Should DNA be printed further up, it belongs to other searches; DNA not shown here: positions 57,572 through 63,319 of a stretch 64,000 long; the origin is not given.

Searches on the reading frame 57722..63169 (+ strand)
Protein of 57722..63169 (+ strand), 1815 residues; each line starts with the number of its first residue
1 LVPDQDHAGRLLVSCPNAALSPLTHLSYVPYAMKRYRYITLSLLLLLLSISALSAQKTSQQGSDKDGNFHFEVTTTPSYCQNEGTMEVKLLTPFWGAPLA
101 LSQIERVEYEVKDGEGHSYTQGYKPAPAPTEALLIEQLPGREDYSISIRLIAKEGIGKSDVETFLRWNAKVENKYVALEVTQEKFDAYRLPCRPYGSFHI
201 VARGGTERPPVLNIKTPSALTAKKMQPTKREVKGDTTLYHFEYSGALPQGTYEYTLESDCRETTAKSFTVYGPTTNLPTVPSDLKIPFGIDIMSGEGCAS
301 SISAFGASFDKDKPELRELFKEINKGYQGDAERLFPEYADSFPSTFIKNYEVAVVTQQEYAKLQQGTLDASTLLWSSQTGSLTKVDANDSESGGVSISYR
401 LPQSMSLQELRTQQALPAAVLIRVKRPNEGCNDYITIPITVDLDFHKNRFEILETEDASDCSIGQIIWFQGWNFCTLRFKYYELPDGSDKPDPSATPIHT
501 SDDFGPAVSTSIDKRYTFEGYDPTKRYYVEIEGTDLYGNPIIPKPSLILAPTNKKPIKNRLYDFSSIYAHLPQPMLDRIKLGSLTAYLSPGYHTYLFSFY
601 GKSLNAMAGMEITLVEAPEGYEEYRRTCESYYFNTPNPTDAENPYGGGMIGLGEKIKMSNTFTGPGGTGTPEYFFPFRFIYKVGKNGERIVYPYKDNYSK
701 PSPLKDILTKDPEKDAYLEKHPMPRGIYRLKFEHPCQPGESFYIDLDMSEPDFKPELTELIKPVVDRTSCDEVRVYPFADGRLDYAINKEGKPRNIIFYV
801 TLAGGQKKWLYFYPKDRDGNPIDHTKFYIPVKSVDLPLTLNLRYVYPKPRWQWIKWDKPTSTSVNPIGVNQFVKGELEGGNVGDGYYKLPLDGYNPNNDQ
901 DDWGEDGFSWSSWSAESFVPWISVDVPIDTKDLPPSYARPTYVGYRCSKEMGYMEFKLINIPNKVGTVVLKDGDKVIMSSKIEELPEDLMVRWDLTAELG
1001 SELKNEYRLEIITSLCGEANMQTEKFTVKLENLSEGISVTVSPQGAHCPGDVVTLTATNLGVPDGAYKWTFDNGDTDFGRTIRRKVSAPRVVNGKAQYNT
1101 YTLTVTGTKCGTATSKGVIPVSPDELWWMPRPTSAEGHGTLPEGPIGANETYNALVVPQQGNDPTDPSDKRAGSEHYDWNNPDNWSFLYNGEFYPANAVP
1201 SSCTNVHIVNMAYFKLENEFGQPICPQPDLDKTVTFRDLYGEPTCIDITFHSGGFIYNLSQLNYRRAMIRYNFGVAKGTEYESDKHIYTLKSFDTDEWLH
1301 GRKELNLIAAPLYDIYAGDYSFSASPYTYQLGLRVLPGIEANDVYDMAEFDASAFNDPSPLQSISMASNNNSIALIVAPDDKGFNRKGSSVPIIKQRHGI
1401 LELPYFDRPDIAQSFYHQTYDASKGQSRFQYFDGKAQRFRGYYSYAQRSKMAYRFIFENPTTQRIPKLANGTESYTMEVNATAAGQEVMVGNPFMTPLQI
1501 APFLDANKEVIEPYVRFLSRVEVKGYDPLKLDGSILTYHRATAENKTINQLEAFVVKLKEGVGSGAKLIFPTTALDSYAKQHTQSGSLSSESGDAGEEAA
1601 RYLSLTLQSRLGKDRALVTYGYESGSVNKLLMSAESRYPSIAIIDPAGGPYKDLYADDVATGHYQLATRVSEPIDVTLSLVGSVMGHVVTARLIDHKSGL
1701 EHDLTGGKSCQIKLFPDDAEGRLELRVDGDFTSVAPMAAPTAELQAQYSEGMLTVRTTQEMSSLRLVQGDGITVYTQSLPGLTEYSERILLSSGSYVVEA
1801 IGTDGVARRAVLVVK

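Call 11: search_protein_families(library=pfam, proteins=[window:57722-63169:+], max_evalue=0.01)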
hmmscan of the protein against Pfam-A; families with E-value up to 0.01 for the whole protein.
window:57722-63169:+ (1815 aa): 0 families

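Call 34: find_encoding_contigs(protein=window:57722-63169:+, flank=10000, max_places=5)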
Protein window:57722-63169:+ (1815 aa): no gene with exactly this product is on record in the collection.

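Call 37: find_encoding_contigs(protein=window:57818-63169:+, flank=10000, max_places=5)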
Protein window:57818-63169:+ (1783 aa): 23 contigs read that carry it; 3 places shown.
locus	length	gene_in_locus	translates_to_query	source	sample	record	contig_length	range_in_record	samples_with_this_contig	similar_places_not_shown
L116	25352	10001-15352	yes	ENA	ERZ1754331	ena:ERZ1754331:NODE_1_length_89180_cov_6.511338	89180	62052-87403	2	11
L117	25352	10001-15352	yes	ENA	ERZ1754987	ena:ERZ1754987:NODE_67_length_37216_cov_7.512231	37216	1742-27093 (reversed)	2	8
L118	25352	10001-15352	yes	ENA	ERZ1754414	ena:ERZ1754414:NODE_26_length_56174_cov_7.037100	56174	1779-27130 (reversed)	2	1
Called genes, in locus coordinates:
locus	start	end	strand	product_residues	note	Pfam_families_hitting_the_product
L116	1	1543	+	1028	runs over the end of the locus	PF12799:LRR_4 (faint), PF13855:LRR_8 (faint), PF23952:LRR_EndoS (faint)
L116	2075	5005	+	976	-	PF07549:Sec_GG (faint), PF21760:SecD_1st, PF22599:SecDF_P1_head, PF02355:SecD_SecF_C, PF03176:MMPL, PF02355:SecD_SecF_C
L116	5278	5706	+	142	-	-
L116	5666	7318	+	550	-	PF15495:Fimbrillin_C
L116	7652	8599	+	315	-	PF08842:Mfa2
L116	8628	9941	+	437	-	-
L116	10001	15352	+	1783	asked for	-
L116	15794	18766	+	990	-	PF19838:LptD_2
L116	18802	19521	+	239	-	PF01694:Rhomboid, PF08551:DUF1751 (weak)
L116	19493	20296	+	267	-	PF01694:Rhomboid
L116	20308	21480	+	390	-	PF28535:DUF8431, PF03372:Exo_endo_phos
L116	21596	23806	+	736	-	PF01138:RNase_PH, PF03725:RNase_PH_C, PF03726:PNPase, PF01138:RNase_PH, PF00013:KH_1, PF00575:S1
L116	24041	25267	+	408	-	PF07690:MFS_1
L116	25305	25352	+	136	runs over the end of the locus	PF09864:MliC (weak)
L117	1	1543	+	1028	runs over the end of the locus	PF12799:LRR_4 (faint), PF13855:LRR_8 (faint), PF23952:LRR_EndoS (faint)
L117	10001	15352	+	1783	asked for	-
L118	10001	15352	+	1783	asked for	-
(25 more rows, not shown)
